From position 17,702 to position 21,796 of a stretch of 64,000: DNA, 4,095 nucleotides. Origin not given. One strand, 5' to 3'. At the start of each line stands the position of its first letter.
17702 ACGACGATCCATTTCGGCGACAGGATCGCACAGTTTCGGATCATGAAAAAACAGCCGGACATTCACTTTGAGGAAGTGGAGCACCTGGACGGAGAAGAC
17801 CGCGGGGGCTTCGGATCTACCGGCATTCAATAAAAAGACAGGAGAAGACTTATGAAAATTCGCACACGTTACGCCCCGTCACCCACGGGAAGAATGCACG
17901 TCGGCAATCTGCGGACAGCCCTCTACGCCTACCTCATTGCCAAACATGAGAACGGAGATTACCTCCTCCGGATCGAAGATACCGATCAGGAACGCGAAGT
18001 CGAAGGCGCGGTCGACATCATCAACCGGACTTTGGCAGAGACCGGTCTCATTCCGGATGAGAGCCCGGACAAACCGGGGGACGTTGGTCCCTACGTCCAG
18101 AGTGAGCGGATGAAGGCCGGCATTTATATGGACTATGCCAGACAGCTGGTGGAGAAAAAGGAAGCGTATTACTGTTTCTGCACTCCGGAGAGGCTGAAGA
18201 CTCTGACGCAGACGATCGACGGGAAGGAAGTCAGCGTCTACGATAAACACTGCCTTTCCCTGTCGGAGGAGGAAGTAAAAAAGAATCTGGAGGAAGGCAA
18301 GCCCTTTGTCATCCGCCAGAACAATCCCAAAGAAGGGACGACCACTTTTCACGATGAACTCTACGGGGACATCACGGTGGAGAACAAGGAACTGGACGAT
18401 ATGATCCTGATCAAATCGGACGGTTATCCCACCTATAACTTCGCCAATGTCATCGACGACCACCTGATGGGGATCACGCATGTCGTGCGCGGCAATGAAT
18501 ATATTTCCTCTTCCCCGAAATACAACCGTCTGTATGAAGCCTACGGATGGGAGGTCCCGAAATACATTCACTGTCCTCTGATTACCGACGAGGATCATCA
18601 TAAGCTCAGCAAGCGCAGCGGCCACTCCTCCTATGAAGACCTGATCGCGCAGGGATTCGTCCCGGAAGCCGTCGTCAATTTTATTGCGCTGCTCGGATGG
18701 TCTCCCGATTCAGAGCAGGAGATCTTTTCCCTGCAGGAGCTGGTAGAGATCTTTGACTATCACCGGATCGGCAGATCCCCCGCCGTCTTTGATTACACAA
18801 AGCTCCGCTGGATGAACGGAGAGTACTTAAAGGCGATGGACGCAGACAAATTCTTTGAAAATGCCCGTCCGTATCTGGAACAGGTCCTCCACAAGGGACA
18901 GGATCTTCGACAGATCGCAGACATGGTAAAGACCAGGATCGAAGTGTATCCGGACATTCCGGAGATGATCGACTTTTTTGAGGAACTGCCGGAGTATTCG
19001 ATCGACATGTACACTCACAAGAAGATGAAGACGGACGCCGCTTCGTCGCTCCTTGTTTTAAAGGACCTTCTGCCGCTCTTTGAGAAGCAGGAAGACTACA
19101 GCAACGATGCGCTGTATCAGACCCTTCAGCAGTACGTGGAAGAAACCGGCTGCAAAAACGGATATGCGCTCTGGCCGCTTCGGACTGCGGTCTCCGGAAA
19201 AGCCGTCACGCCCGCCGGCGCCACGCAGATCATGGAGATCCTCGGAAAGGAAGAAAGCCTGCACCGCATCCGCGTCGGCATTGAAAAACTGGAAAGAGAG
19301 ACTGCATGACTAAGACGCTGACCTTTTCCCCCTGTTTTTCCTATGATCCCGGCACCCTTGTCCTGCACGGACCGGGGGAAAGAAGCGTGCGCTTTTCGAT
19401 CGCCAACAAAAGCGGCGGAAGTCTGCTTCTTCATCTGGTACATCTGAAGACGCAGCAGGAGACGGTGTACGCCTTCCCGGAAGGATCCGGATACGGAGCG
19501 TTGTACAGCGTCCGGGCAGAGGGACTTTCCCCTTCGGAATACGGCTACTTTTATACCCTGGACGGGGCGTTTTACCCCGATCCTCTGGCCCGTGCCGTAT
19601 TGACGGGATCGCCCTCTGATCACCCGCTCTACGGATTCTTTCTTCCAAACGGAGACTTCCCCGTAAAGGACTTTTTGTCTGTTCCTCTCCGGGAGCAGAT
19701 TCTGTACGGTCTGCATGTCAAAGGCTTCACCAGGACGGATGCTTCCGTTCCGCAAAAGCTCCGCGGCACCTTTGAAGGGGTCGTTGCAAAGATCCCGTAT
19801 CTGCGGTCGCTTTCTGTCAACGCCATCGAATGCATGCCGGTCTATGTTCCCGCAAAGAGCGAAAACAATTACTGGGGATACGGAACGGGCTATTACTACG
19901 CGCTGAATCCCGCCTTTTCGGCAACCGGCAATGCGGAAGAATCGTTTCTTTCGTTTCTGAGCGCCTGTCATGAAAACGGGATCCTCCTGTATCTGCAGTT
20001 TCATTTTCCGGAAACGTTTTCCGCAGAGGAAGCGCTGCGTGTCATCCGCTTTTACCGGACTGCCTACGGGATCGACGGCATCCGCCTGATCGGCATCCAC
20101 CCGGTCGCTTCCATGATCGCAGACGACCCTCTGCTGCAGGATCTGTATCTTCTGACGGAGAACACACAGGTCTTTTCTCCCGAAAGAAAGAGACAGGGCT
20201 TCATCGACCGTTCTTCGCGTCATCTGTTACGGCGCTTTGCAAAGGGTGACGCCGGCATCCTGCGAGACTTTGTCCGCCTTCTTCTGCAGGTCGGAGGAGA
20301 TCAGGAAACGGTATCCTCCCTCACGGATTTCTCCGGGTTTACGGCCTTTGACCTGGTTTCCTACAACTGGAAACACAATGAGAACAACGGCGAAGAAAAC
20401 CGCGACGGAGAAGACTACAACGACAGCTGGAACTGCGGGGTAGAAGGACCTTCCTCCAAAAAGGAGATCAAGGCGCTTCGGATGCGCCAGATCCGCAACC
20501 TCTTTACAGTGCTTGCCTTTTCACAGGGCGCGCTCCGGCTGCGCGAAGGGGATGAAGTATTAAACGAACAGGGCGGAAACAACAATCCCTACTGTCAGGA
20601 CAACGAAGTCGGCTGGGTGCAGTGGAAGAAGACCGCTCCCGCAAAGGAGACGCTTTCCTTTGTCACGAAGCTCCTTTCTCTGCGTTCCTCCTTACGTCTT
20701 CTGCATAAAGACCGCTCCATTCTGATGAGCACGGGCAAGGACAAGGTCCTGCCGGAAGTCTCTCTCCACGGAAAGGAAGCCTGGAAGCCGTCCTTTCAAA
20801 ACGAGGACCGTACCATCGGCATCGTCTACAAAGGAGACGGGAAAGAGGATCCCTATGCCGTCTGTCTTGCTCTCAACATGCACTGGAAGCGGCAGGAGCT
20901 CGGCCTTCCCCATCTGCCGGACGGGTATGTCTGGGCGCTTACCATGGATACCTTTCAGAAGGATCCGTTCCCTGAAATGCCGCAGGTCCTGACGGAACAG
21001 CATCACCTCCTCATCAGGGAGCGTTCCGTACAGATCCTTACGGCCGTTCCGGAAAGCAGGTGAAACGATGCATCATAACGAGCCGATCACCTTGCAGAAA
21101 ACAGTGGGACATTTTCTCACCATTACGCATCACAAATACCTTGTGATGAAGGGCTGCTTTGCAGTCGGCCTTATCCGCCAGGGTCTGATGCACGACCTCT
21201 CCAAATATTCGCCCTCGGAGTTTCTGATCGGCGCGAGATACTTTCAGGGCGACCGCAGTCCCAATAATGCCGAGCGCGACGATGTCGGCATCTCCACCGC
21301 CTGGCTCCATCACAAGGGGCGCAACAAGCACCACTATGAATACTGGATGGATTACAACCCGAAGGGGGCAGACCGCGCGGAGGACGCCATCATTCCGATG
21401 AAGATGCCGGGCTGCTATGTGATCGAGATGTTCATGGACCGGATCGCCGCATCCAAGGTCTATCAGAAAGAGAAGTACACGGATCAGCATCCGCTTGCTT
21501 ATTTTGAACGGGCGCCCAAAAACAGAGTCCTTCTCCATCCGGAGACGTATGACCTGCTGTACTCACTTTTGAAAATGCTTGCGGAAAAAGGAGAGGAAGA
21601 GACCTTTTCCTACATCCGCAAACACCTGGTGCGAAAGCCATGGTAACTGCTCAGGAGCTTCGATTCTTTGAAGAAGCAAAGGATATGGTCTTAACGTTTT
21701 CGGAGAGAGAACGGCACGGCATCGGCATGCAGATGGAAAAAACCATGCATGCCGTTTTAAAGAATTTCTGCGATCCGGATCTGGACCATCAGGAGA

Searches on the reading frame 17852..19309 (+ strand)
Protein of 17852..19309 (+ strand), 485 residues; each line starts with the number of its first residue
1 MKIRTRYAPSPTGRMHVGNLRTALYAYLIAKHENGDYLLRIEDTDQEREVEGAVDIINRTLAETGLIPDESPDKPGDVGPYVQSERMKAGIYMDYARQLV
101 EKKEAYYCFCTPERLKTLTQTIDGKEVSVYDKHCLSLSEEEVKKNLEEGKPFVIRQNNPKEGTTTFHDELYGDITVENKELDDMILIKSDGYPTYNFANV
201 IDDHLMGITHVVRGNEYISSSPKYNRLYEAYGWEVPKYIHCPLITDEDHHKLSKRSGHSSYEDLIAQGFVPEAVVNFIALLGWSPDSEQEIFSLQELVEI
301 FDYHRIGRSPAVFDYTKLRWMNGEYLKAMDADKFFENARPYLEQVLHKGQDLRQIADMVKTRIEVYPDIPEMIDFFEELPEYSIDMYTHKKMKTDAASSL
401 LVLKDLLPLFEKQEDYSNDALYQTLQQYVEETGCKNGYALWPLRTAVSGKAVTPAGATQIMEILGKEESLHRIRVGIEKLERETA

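Call 35: search_protein_families(library=pfam, proteins=[window:17852-19309:+], max_evalue=0.00001)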
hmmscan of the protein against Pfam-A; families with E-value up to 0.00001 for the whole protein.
window:17852-19309:+ (485 aa): 2 families
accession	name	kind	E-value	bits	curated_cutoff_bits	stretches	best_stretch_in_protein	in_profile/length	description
PF00749.27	tRNA-synt_1c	-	8.4e-97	324.3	23.4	1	2-320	1-314/314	tRNA synthetases class I (E and Q), catalytic domain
PF19269.4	Anticodon_2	-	7e-46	156.6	23.6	1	333-477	1-141/141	Anticodon binding domain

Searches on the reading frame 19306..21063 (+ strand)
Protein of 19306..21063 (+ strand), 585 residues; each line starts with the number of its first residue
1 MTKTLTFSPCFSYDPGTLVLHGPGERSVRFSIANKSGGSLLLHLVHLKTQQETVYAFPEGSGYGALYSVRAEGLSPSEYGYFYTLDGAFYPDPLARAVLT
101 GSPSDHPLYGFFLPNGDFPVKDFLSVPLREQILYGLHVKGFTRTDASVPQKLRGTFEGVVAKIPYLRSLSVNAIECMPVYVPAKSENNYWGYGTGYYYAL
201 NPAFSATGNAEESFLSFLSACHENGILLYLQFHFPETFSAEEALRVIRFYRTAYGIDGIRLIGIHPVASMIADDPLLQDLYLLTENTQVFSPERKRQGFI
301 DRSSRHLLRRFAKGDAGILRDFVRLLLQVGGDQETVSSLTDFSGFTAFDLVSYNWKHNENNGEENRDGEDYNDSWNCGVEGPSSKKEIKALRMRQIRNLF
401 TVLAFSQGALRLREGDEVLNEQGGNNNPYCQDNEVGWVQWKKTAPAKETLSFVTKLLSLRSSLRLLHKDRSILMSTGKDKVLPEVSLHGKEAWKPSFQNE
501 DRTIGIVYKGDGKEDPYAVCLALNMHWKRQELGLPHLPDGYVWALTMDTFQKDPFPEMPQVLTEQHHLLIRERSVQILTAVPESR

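Call 35: search_protein_families(library=pfam, proteins=[window:19306-21063:+], max_evalue=0.00001)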
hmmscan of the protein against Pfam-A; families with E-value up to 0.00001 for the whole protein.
window:19306-21063:+ (585 aa): 1 family
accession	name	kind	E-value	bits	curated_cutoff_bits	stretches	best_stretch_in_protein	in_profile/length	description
PF00128.31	Alpha-amylase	-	1.9e-07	31.1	22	1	141-230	7-85/446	Alpha amylase, catalytic domain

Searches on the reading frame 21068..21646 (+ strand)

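Call 35: search_protein_families(library=pfam, proteins=[window:21068-21646:+], max_evalue=0.00001)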
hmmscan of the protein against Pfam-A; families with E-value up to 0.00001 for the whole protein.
window:21068-21646:+ (192 aa): 1 family
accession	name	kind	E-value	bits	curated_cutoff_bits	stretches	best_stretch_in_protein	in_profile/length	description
PF18907.5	DUF5662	-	1.8e-33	115.9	27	1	14-169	4-155/156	Family of unknown function (DUF5662)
